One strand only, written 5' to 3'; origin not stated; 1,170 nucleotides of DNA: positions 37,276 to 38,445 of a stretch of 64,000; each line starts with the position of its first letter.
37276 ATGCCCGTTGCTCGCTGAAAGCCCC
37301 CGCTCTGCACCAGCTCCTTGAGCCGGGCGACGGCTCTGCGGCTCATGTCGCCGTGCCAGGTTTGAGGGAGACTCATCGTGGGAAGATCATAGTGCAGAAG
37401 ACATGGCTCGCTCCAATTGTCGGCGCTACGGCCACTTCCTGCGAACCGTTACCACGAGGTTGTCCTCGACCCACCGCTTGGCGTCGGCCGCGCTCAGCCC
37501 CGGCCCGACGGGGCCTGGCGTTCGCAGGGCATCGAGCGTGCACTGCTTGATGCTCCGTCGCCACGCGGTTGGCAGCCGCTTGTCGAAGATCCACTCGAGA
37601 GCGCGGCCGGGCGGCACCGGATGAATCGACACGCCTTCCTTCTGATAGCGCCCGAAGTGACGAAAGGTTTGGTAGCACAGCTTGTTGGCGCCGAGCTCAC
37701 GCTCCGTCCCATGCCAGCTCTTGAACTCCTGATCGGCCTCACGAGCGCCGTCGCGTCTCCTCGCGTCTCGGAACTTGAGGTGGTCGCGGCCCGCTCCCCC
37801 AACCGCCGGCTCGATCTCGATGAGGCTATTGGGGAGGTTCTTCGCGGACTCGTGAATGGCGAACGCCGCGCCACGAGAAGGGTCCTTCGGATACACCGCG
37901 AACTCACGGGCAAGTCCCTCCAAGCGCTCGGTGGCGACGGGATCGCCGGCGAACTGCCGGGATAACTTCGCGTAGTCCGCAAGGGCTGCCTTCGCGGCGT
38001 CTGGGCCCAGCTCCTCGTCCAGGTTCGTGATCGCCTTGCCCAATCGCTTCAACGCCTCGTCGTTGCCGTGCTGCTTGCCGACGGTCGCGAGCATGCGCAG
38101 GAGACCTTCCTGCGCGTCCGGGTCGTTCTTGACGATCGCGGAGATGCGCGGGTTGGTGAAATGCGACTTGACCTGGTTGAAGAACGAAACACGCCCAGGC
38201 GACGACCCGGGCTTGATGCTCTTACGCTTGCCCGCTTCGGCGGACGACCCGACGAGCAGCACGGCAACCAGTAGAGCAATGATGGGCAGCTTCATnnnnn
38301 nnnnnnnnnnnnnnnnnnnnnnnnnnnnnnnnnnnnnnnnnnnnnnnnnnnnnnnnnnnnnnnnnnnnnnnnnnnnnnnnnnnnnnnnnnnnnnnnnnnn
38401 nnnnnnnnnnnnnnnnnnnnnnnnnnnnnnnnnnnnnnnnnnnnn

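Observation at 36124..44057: Translationally coupled four-gene operon headed by a 1921-aa lipoprotein with a pre-toxin-like C-terminus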

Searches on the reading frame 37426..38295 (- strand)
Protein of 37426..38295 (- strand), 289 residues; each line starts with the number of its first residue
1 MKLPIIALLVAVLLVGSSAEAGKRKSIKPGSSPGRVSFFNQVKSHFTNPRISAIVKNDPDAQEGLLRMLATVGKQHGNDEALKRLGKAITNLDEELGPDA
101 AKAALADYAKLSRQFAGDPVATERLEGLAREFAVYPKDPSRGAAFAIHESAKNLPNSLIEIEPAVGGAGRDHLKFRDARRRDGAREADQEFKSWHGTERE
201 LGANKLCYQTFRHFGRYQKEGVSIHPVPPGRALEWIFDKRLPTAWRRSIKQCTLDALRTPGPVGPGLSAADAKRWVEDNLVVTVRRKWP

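Call 7: search_protein_families(library=pfam, proteins=[window:37426-38295:-], max_evalue=0.1)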
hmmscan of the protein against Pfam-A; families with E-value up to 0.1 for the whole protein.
window:37426-38295:- (289 aa): 0 families

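Call 8: search_protein_families(library=ncbifam, proteins=[window:37426-38295:-], max_evalue=0.1)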
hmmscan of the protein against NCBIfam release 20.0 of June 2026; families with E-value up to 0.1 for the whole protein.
window:37426-38295:- (289 aa): 0 families

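Call 23: search_solved_structures(query=window:37426-38295:-, max_evalue=10)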
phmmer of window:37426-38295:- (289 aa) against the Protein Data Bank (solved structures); distinct sequences matched with E-value up to 10: 9.
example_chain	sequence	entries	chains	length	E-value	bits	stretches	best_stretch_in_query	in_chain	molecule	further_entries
5cwj_A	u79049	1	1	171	0.012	18.7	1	57-117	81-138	Designed helical repeat protein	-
6xh5_A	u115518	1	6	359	0.064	16.3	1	57-105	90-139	helical fusion design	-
37tt_A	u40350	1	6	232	0.14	15.2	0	66-136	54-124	Z4 c3ii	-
1w4j_A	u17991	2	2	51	0.74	12.9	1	242-281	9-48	PYRUVATE DEHYDROGENASE E2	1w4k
6org_A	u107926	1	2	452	0.85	12.6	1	162-210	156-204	Glycoside hydrolase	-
4z7c_A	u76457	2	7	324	0.96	12.5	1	189-229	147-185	Diphosphomevalonate decarboxylase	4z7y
5gmd_A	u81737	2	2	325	0.96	12.5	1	189-229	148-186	Diphosphomevalonate decarboxylase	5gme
9d92_A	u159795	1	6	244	1.1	12.3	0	56-120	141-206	Z4 c3i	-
9o59_A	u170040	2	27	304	1.2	12.1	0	54-90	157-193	Z4-Cage Nanoparticle | Octahedral Z4-Cage Nanoparticle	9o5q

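Call 66: predict_structure(alignment_id=A4)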
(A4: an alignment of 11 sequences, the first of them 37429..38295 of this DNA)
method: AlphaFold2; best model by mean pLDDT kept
length: 289 residues; sequences in the alignment: 11
mean_pLDDT: 75.3   pTM: 0.75
mean pLDDT of the five models: 75.3, 73.4, 73.3, 71.8, 69.1
residues with pLDDT >= 90: 32; 70-90: 165; 50-70: 64; < 50: 28
segments of 3 or more residues with pLDDT < 50: 1-3, 15-33, 226-229
pLDDT, mean of each block of 10 residues (from residue 1): 51 47 37 57 74 88 91 72 87 84 93 88 89 71 85 78 66 74 83 63 80 73 54 84 88 88 80 88 71
secondary structure, 60 per line:
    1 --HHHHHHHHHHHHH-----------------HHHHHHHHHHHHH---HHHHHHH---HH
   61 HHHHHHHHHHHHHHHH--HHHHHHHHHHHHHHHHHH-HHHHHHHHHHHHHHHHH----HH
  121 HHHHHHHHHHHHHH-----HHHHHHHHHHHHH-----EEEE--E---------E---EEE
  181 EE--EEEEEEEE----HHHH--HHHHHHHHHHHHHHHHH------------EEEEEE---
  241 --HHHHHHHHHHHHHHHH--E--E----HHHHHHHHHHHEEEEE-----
elements in order: H3-15 H33-45 H49-55 H59-76 H79-96 H98-114 H119-134 H140-152 E158-161 E178-182 E185-192 H197-200 H203-219 E232-237 H243-258 H269-279 E280-284

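Call 70: fold_search(model_id=the predicted structure, library=pdb)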
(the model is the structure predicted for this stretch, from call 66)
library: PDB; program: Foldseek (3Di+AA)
matches with E <= 10: 270; with E <= 0.001: 0
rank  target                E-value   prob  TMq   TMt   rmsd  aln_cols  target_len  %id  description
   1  9u49_A                6.9e-02  0.77  0.29  0.22  14.3       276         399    9  crystal structure of Cdn1 in complex with cA4 (released 2026-02-04)
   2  4g6u_A                1.2e-01  0.44  0.24  0.31  19.4       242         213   11  CdiA-CT/CdiI toxin and immunity complex from Escherichia coli (released 2012-12-12)
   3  5cwf_B                2.8e-01  0.44  0.19  0.27  12.0       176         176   15  Crystal structure of de novo designed helical repeat protein DHR8 (released 2015-12-16)
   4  9ukq_B                3.1e-01  0.08  0.16  0.09  20.7       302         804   14  Crystal structure of glycogen phosphorylase from Escherichia coli (released 2026-02-18)
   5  1l5r_A                3.6e-01  0.09  0.17  0.09  20.5       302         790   13  Human liver glycogen phosphorylase a complexed with riboflavin, N-Acetyl-beta-D-Glucopyranosylamine and CP-403,700 (released 2002-12-04)
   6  3e3o_D                3.9e-01  0.10  0.19  0.09  19.6       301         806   13  Glycogen phosphorylase R state-IMP complex (released 2009-08-18)
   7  1uzu                  3.9e-01  0.07  0.15  0.08  20.3       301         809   12  Glycogen Phosphorylase b in complex with indirubin-5'-sulphonate (released 2004-05-27)
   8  8z4i_B                4.8e-01  0.28  0.26  0.20  13.1       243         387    9  crystal structure of Cdn1 in complex with cA3 (released 2026-02-04)
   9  9k81_A                5.0e-01  0.47  0.21  0.32   9.8       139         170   18  Cryo-EM structure of designed zinc-induced filament Fiber-n7-Zn1-HEHE-74 (released 2025-10-29)
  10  3odh_A                5.3e-01  0.28  0.19  0.26  12.9       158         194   12  Structure of OkrAI/DNA complex (released 2010-10-06)
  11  3zcq                  5.8e-01  0.07  0.16  0.09  19.9       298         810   11  Rabbit muscle glycogen phosphorylase b in complex with N-(4- trifluoromethyl-benzoyl)-N-beta-D-glucopyranosyl urea deter (released 2013-12-11)
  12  5cwg                  6.8e-01  0.35  0.21  0.28   8.2       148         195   19  Crystal structure of de novo designed helical repeat protein DHR10 (released 2015-12-16)
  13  7p7d                  6.8e-01  0.08  0.18  0.09  20.0       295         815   13  Rabbit muscle Glycogen Phosphorylase T state (released 2021-07-28)
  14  6bzf_A                7.5e-01  0.35  0.20  0.27   6.1       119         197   17  Structure of S. cerevisiae Zip2:Spo16 complex, C2 form (released 2018-02-14)
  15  1l5v_A                7.5e-01  0.09  0.16  0.08  12.0       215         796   13  Crystal Structure of the Maltodextrin Phosphorylase complexed with Glucose-1-phosphate (released 2002-04-10)
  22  4zqu_A                1.1e+00  0.30  0.21  0.39   7.7       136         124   14  CdiA-CT/CdiI toxin and immunity complex from Yersinia pseudotuberculosis (released 2015-10-28)
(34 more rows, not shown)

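Call 74: search_protein_families(library=pfam, alignment_id=A3, max_evalue=1)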
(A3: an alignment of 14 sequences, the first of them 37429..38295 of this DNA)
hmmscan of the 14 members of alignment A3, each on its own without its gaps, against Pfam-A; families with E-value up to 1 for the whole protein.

A. member 1, window:37429-38295:- (289 aa): 0 families

B. families by the number of members that match (of 14 scanned): 15 families
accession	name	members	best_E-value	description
PF09228.15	Prok-TraM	1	0.0053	Prokaryotic Transcriptional repressor TraM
PF02926.22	THUMP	1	0.0091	THUMP domain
PF01297.22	ZnuA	1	0.034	Zinc-uptake complex component A periplasmic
PF25417.1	DUF7889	1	0.053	Family of unknown function (DUF7889)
PF00435.27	Spectrin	1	0.078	Spectrin repeat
PF08378.17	NERD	1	0.095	Nuclease-related domain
PF06262.17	Zincin_1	1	0.12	Zincin-like metallopeptidase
PF06464.16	DMAP_binding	1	0.13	DMAP1-binding Domain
PF05082.18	Rop-like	1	0.14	Rop-like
PF19122.5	DUF5806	1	0.14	Family of unknown function (DUF5806)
PF24386.1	DUF7540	1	0.16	Domain of unknown function (DUF7540)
PF03574.21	Peptidase_S48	1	0.18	Peptidase family S48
PF15403.11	HiaBD2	1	0.26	HiaBD2_N domain of Trimeric autotransporter adhesin (GIN)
PF07529.18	HSA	1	0.37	HSA domain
PF02482.25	Ribosomal_S30AE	1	0.71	Sigma 54 modulation protein / S30EA ribosomal protein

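Call 75: search_solved_structures(query=A3, max_evalue=10)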
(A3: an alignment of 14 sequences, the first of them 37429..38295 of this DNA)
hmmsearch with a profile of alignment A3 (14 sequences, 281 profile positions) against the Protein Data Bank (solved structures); distinct sequences matched with E-value up to 10: 5.
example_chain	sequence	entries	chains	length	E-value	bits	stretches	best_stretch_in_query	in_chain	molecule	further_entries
4faz_A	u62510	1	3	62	0.29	13.8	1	234-267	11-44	4-oxalocrotonate isomerase protein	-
8buu_9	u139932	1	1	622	0.32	13.7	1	147-236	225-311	ExpZ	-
7jrq_A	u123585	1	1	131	0.47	13.1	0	58-102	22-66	MPP1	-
6z35_A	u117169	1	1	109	0.88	12.2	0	61-102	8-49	Maquette 2-1ip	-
7jh6_A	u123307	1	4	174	2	11.1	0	50-104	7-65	Two-domain di-Zn(II) and porphyrin-binding protein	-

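Call 82: search_protein_families(library=padloc, proteins=[window:37429-38295:-], max_evalue=0.1)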
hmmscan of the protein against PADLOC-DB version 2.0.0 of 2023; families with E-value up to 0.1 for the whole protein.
window:37429-38295:- (289 aa): 0 families

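Call 94: fold_search(model_id=the predicted structure, library=viral)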
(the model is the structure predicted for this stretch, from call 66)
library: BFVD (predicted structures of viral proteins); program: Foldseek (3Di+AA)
matches with E <= 10: 364; with E <= 0.001: 1
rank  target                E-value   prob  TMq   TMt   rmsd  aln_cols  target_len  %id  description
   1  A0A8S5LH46            7.5e-05  1.00  0.42  0.17  16.0       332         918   14  Metallo-peptidase family M12 (Fragment) [Siphoviridae sp. ct5tj9]
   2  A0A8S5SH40            3.0e-02  0.33  0.17  0.15  17.3       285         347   12  Endonuclease-like protein [Siphoviridae sp. ctBCr48]
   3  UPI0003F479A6         4.1e-02  0.63  0.25  0.30  19.9       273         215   10  (no name look-up for this kind of identifier)
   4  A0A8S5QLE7            9.0e-02  0.57  0.24  0.26  38.2       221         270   12  Restriction endonuclease [Siphoviridae sp. ctVCm11]
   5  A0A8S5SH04            9.0e-02  0.33  0.19  0.20  16.2       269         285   10  Endonuclease-like protein [Siphoviridae sp. ctBCr48]
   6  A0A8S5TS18            9.5e-02  0.21  0.20  0.16  22.1       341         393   10  Endonuclease-like protein [Siphoviridae sp. ctEw721]
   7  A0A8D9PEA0            1.2e-01  0.66  0.23  0.33  13.9       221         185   11  Endonuclease Like Protein [Bacteriophage sp.]
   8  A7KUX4                1.4e-01  0.72  0.26  0.26   7.9       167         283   12  (no name in the UniProt tables at hand)
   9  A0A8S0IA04            1.5e-01  0.63  0.21  0.26  13.2       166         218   11  (no name in the UniProt tables at hand)
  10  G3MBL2                1.6e-01  0.21  0.23  0.23  17.5       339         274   10  Gp146 [Bacillus phage G]
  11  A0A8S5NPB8            1.9e-01  0.38  0.27  0.27  20.8       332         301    9  Restriction endonuclease [Siphoviridae sp. ctGMq5]
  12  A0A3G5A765            1.9e-01  0.21  0.24  0.14  18.5       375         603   10  C2H2-type domain-containing protein [Harvfovirus sp.]
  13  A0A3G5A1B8            2.2e-01  0.69  0.27  0.35   7.4       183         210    7  Uncharacterized protein [Harvfovirus sp.]
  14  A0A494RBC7            2.3e-01  0.96  0.23  0.41   5.0       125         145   10  (no name in the UniProt tables at hand)
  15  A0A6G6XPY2            2.8e-01  0.38  0.22  0.11  10.5       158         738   16  (no name in the UniProt tables at hand)
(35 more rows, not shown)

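Call 95: search_dna_similar(query=window:37429-38295:-, collection=phages, mode=protein, max_evalue=10, max_rows=10)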
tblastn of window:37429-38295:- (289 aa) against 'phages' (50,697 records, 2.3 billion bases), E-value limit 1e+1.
No match.

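Call 96: search_dna_similar(query=window:37429-38295:-, collection=plasmids, mode=protein, max_evalue=1, max_rows=10)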
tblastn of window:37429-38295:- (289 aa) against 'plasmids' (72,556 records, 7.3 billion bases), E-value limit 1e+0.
No match.
